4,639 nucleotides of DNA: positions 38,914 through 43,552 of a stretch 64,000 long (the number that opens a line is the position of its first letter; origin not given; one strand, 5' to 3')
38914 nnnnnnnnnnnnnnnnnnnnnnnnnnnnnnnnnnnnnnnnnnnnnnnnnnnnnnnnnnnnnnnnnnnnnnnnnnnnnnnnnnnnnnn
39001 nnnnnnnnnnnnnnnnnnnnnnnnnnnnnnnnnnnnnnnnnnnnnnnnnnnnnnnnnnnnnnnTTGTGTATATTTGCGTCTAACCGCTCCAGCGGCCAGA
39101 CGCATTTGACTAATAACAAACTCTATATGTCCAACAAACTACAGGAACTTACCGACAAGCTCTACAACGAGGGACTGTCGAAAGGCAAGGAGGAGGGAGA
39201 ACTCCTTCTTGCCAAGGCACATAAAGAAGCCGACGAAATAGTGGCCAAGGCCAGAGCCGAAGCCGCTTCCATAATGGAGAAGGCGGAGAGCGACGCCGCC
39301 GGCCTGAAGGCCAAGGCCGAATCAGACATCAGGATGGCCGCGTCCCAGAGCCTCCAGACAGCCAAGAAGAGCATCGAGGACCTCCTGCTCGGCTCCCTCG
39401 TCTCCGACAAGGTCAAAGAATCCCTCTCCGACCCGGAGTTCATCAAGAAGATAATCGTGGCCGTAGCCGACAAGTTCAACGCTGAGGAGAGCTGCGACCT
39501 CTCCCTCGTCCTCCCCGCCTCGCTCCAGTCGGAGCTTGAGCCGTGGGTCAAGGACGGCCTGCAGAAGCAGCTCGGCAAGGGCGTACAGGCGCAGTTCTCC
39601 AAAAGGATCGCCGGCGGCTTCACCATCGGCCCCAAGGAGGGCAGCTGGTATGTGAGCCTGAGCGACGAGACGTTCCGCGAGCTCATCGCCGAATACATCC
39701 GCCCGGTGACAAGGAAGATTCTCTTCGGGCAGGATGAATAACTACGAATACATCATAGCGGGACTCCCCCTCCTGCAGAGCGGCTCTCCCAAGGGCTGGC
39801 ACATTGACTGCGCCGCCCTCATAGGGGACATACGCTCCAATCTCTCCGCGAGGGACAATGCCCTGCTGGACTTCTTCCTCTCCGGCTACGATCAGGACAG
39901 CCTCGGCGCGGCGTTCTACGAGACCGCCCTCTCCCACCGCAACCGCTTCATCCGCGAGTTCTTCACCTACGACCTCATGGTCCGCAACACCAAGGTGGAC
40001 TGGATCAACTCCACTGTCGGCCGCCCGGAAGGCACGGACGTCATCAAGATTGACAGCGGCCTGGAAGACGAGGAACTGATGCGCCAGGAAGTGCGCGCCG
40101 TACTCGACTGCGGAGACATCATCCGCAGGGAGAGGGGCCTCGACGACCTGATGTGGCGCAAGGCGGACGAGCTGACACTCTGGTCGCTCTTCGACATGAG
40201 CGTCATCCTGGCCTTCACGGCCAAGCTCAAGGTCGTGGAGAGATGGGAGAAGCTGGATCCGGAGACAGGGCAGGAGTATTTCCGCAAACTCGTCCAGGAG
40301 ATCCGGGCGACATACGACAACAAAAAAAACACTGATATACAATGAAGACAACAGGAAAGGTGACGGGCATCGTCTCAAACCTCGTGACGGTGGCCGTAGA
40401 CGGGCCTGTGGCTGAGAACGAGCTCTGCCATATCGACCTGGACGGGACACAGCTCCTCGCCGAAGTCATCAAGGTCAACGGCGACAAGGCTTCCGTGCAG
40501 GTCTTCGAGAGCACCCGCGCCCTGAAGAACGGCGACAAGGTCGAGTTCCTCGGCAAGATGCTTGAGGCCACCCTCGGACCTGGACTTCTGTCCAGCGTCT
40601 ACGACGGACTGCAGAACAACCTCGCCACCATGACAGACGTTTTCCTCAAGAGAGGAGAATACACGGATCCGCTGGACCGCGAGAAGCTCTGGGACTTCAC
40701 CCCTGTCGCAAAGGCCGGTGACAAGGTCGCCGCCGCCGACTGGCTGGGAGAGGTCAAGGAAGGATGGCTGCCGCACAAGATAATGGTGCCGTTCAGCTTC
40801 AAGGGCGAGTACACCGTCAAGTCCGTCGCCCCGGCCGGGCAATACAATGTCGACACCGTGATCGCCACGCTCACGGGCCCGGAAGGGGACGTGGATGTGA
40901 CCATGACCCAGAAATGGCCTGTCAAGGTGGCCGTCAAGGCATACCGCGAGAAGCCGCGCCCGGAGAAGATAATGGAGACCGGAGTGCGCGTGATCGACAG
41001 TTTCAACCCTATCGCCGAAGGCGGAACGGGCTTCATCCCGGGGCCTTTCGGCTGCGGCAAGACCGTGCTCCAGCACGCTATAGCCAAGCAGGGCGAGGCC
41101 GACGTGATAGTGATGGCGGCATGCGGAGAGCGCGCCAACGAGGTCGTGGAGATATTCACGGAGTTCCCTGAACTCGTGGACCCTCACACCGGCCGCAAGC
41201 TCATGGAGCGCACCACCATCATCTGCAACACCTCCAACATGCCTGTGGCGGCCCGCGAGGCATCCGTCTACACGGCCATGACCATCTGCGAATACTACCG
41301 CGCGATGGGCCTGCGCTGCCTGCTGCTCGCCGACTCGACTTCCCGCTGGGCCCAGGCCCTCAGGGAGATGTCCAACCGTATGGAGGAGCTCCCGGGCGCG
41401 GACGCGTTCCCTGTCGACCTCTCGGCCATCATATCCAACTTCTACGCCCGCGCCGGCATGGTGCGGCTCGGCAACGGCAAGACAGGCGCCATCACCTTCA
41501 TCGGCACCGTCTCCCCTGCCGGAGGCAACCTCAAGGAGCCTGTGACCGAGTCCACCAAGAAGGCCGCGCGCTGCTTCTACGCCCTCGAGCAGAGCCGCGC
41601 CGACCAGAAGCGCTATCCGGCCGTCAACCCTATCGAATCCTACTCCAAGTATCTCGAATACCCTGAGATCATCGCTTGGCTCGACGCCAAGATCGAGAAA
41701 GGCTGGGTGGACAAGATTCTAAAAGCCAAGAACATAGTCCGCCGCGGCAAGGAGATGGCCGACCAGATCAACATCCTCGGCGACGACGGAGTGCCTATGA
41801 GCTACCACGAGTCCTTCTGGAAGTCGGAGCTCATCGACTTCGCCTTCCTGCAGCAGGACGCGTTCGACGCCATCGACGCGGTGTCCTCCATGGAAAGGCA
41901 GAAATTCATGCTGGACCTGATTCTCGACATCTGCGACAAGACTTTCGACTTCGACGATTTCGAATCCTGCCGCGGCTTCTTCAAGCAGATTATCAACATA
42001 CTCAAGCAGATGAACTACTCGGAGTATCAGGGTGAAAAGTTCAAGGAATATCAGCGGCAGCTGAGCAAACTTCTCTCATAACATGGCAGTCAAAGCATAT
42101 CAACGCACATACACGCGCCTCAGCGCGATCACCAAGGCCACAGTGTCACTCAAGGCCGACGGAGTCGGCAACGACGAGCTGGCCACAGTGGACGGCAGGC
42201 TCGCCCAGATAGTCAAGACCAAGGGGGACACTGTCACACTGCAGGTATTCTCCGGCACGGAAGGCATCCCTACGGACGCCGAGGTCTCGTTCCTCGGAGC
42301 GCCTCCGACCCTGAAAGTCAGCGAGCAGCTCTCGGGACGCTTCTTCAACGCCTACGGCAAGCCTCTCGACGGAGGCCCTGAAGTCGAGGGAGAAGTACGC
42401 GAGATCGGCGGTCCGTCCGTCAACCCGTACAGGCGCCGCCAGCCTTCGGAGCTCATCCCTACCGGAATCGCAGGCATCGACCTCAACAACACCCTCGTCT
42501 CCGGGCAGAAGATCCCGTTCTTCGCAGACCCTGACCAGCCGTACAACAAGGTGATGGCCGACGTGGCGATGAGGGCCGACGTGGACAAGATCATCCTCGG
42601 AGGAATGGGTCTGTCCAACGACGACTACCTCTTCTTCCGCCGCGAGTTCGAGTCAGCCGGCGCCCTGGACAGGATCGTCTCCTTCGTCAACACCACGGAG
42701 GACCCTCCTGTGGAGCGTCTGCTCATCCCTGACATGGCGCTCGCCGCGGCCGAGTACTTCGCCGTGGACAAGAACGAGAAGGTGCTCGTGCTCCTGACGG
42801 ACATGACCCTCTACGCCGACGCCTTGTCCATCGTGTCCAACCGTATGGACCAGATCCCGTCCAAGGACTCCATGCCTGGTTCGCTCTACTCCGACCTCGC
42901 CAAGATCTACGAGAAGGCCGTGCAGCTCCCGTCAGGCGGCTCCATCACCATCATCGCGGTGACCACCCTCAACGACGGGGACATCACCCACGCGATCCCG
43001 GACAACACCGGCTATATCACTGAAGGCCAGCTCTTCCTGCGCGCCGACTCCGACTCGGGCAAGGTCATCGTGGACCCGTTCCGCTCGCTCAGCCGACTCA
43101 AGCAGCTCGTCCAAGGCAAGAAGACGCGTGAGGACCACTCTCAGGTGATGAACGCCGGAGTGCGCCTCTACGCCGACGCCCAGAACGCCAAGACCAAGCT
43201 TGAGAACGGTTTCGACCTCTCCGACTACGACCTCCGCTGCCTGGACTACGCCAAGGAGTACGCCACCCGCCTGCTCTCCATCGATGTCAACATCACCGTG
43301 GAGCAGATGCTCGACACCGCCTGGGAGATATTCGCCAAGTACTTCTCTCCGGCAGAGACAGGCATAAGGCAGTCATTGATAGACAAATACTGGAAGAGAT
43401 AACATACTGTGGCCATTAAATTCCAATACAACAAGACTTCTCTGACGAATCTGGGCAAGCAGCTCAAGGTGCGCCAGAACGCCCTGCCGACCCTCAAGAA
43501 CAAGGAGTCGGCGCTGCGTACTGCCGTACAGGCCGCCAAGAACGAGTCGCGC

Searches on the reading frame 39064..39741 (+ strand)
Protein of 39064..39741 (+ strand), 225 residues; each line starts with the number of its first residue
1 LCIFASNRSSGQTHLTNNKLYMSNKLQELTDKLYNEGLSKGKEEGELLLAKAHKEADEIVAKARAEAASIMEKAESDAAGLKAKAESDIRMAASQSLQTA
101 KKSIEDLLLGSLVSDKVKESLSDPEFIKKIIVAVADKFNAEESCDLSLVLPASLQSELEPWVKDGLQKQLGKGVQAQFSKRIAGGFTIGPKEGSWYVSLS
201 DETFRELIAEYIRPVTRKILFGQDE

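Call 7: search_protein_families(library=pfam, proteins=[window:39064-39741:+])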
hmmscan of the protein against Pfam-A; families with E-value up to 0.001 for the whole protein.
window:39064-39741:+ (225 aa): 2 families
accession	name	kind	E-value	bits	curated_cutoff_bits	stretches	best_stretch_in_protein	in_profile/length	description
PF16999.10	V-ATPase_G_2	-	0.00054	21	28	0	49-101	21-73/104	Vacuolar (H+)-ATPase G subunit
PF01991.23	vATP-synt_E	-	0.00063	19.7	24.2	0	50-221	15-199/199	ATP synthase (E/31 kDa) subunit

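Call 20: find_encoding_contigs(protein=window:39127-39741:+, flank=2500, max_places=10)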
Protein window:39127-39741:+ (204 aa): 1 contig read that carries it; 1 place shown.
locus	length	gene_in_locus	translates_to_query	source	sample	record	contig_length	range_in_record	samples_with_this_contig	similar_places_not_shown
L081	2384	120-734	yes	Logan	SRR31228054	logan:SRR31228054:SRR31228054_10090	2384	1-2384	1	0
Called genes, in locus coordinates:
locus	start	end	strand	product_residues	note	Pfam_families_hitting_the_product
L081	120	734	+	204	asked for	-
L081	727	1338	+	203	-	PF10962:DUF2764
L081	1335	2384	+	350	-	?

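Call 50: find_homologous_proteins(query=window:39127-39741:+, max_evalue=1e-20)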
Query window:39127-39741:+ (204 aa): 5139 proteins with E <= 1e-20 among 6182 candidates; the best 120 are listed.
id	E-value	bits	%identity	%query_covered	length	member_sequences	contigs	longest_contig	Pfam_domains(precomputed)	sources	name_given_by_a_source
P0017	2.3e-118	411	98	100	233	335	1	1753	-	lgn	-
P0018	1.2e-108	379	90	100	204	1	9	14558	-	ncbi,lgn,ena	-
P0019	4.5e-108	378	90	100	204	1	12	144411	-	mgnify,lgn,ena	mgnify:FL=1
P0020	1.1e-105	370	88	100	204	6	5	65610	-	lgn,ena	-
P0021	2.4e-105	369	88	100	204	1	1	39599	-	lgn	-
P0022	5.4e-105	368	86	100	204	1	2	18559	-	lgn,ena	-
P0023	3.4e-104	365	85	100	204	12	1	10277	-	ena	-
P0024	9.5e-104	363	85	100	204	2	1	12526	-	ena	-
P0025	1.2e-101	357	84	100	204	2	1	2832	-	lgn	-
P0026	2.6e-101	355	82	100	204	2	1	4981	-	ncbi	-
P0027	1.0e-100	354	81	100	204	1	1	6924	-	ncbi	-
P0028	2.0e-97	343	78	100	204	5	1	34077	-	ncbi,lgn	-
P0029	3.6e-91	322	75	99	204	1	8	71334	PF01991.24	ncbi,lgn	-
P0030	1.1e-90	321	75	100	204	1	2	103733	PF01991.24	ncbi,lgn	-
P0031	1.2e-90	321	74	100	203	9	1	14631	PF01991.24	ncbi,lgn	-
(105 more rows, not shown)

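Call 51: find_encoding_contigs(protein=P0019, flank=1500, max_places=2)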
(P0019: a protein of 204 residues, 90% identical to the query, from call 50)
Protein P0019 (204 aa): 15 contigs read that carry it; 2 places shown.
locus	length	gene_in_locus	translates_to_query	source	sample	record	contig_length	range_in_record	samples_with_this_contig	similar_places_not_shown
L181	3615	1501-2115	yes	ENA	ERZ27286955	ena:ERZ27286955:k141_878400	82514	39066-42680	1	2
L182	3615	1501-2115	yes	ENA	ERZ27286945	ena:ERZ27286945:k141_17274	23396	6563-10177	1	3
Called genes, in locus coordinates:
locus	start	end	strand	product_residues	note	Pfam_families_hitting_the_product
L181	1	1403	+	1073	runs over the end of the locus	-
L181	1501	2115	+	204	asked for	-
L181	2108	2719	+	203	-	PF10962:DUF2764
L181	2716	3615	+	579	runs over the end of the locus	PF02874:ATP-synt_ab_N, PF16886:ATP-synt_ab_Xtn, PF00006:ATP-synt_ab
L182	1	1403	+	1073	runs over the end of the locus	-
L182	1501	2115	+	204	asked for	-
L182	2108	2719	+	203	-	PF10962:DUF2764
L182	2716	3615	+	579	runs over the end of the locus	PF02874:ATP-synt_ab_N, PF16886:ATP-synt_ab_Xtn, PF00006:ATP-synt_ab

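Call 52: find_encoding_contigs(protein=P0020, flank=1500, max_places=2)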
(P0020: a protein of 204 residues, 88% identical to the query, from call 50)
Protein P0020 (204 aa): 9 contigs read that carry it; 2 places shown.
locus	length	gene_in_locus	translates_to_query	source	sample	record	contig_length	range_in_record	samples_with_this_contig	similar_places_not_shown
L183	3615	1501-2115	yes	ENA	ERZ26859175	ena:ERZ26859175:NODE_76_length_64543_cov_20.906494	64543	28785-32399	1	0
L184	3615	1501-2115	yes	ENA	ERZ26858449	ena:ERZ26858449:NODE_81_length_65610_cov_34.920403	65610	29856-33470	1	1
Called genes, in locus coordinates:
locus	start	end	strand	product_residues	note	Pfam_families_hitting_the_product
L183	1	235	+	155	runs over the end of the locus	-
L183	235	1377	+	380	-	PF03977:OAD_beta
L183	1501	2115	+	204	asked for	-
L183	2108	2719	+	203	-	PF10962:DUF2764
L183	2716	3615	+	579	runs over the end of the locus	PF02874:ATP-synt_ab_N, PF16886:ATP-synt_ab_Xtn, PF00006:ATP-synt_ab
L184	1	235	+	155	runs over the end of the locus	-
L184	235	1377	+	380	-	PF03977:OAD_beta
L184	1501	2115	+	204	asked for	-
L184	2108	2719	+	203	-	PF10962:DUF2764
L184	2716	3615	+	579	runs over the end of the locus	PF02874:ATP-synt_ab_N, PF16886:ATP-synt_ab_Xtn, PF00006:ATP-synt_ab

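Call 53: find_encoding_contigs(protein=P0028, flank=1500, max_places=2)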
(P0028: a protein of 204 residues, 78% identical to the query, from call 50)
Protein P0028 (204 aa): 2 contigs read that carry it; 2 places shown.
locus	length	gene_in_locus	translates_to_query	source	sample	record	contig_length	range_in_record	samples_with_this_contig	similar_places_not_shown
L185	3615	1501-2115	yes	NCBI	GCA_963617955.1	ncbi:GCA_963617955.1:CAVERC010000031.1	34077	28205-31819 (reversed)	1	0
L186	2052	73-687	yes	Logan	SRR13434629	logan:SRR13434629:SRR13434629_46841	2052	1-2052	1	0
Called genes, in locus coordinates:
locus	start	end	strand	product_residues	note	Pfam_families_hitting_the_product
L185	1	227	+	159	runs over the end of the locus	PF25984:BSH_YknX (faint), PF25919:BSH_CusB (faint), PF25917:BSH_RND (weak), PF25973:BSH_CzcB (faint), PF00364:Biotin_lipoyl, PF25997:BSH_YhbJ (weak)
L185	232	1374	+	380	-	PF03977:OAD_beta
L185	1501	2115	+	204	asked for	-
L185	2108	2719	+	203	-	PF10962:DUF2764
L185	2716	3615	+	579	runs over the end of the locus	PF02874:ATP-synt_ab_N, PF16886:ATP-synt_ab_Xtn, PF00006:ATP-synt_ab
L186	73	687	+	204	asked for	-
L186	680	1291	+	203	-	PF10962:DUF2764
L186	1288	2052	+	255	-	?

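Call 54: find_encoding_contigs(protein=P0030, flank=1500, max_places=2)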
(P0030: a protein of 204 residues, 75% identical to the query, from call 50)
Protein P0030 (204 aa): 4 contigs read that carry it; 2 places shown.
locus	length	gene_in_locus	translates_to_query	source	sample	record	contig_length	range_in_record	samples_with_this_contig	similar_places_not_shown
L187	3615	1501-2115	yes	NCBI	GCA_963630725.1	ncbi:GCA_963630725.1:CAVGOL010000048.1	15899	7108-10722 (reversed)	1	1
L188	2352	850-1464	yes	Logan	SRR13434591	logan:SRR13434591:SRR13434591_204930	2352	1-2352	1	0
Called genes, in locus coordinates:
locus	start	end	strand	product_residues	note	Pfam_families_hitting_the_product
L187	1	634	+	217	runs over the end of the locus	PF00583:Acetyltransf_1 (faint)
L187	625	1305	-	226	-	PF01327:Pep_deformylase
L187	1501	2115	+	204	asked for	PF01991:vATP-synt_E (weak)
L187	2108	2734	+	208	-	PF10962:DUF2764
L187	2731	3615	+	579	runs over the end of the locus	PF02874:ATP-synt_ab_N, PF16886:ATP-synt_ab_Xtn, PF00006:ATP-synt_ab, PF22919:ATP-synt_VA_C (weak)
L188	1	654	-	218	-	?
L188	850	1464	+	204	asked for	PF01991:vATP-synt_E (weak)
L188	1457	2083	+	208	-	PF10962:DUF2764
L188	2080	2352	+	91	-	?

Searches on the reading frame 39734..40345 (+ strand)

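Call 7: search_protein_families(library=pfam, proteins=[window:39734-40345:+])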
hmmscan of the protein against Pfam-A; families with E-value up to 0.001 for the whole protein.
window:39734-40345:+ (203 aa): 1 family
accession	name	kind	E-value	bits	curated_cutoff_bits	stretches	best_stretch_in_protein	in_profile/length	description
PF10962.13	DUF2764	-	3.8e-22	79.7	24.1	1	54-191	118-268/271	Protein of unknown function (DUF2764)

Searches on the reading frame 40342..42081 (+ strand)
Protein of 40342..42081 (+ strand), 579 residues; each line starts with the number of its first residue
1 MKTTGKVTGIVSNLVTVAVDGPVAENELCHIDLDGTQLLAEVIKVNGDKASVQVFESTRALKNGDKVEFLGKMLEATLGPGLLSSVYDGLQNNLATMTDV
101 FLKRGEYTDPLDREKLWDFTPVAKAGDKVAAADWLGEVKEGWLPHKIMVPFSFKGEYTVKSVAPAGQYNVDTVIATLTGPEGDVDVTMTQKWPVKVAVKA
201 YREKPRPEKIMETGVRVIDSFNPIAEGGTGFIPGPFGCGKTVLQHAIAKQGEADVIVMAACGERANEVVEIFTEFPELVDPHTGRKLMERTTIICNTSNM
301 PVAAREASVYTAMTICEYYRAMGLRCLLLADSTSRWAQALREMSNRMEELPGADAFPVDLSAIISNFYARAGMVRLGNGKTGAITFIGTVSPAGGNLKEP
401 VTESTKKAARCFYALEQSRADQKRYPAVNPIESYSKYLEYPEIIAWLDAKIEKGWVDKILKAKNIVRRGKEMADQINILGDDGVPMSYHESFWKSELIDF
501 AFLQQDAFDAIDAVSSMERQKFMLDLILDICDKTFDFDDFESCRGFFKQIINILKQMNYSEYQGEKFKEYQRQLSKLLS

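Call 21: find_encoding_contigs(protein=window:40342-42081:+, flank=3000, max_places=10)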
Protein window:40342-42081:+ (579 aa): 21 contigs read that carry it; 10 places shown.
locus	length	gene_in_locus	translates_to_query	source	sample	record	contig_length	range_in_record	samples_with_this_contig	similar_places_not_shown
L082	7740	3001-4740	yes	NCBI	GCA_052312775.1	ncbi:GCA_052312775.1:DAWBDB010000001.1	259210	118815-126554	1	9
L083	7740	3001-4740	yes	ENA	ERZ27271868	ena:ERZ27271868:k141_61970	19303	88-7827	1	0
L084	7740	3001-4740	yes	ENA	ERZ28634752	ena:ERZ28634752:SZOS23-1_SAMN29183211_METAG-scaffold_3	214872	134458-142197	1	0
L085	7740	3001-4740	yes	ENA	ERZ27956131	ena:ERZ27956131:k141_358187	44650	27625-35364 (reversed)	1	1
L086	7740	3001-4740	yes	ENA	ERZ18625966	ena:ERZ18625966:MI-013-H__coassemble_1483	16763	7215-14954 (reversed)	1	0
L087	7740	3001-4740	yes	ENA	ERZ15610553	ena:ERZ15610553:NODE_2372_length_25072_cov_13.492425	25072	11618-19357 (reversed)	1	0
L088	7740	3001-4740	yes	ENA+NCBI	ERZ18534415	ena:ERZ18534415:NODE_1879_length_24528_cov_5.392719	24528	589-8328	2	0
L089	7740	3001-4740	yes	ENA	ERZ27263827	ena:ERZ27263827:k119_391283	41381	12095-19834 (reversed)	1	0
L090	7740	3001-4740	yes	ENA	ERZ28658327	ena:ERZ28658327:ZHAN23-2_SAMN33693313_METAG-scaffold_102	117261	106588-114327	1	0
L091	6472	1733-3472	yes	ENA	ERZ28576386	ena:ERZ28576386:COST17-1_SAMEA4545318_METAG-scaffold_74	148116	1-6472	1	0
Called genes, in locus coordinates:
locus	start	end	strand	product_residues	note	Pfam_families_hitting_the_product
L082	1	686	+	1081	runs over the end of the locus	PF06321:P_gingi_FimA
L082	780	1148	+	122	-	-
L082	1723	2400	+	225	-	-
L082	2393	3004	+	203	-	PF10962:DUF2764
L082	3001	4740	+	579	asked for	PF02874:ATP-synt_ab_N, PF16886:ATP-synt_ab_Xtn, PF00006:ATP-synt_ab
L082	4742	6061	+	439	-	PF00006:ATP-synt_ab, PF22919:ATP-synt_VA_C (weak)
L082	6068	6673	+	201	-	PF01813:ATP-synt_D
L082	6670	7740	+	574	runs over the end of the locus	PF01496:V_ATPase_I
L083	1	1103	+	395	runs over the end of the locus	?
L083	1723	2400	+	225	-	-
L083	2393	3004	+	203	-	PF10962:DUF2764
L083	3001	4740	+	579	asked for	PF02874:ATP-synt_ab_N, PF16886:ATP-synt_ab_Xtn, PF00006:ATP-synt_ab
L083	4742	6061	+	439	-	PF00006:ATP-synt_ab, PF22919:ATP-synt_VA_C (weak)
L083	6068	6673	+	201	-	PF01813:ATP-synt_D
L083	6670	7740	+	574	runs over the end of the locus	PF01496:V_ATPase_I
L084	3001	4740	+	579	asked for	PF02874:ATP-synt_ab_N, PF16886:ATP-synt_ab_Xtn, PF00006:ATP-synt_ab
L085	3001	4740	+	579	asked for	PF02874:ATP-synt_ab_N, PF16886:ATP-synt_ab_Xtn, PF00006:ATP-synt_ab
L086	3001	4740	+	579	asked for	PF02874:ATP-synt_ab_N, PF16886:ATP-synt_ab_Xtn, PF00006:ATP-synt_ab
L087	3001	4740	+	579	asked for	PF02874:ATP-synt_ab_N, PF16886:ATP-synt_ab_Xtn, PF00006:ATP-synt_ab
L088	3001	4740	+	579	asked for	PF02874:ATP-synt_ab_N, PF16886:ATP-synt_ab_Xtn, PF00006:ATP-synt_ab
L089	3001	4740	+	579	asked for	PF02874:ATP-synt_ab_N, PF16886:ATP-synt_ab_Xtn, PF00006:ATP-synt_ab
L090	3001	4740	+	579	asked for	PF02874:ATP-synt_ab_N, PF16886:ATP-synt_ab_Xtn, PF00006:ATP-synt_ab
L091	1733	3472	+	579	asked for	PF02874:ATP-synt_ab_N, PF16886:ATP-synt_ab_Xtn, PF00006:ATP-synt_ab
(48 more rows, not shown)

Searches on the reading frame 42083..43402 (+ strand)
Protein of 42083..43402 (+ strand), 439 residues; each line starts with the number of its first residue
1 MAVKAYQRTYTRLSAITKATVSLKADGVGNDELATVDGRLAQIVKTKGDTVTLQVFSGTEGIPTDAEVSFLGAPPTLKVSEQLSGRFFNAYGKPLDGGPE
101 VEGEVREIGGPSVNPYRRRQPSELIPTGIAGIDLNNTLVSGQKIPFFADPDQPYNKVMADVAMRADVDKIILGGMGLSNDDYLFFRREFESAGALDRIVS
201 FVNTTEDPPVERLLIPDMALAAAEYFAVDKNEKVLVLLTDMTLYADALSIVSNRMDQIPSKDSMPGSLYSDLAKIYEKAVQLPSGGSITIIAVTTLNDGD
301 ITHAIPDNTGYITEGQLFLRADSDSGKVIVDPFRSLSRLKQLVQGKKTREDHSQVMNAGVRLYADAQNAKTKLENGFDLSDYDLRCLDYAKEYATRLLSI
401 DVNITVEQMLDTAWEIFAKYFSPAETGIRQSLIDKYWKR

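Call 64: search_protein_families(library=pfam, proteins=[window:42083-43402:+])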
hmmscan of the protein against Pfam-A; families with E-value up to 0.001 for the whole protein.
window:42083-43402:+ (439 aa): 3 families
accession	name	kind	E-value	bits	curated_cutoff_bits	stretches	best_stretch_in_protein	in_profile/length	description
PF00006.31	ATP-synt_ab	-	7.8e-50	169.9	29.5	1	128-337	1-213/213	ATP synthase alpha/beta family, nucleotide-binding domain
PF22919.1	ATP-synt_VA_C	-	3e-12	46.9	24.7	1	346-437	6-101/101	C-terminal domain of V and A type ATP synthase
PF02874.29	ATP-synt_ab_N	-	2.9e-05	24.9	20.9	1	37-72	34-69/69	ATP synthase alpha/beta family, beta-barrel domain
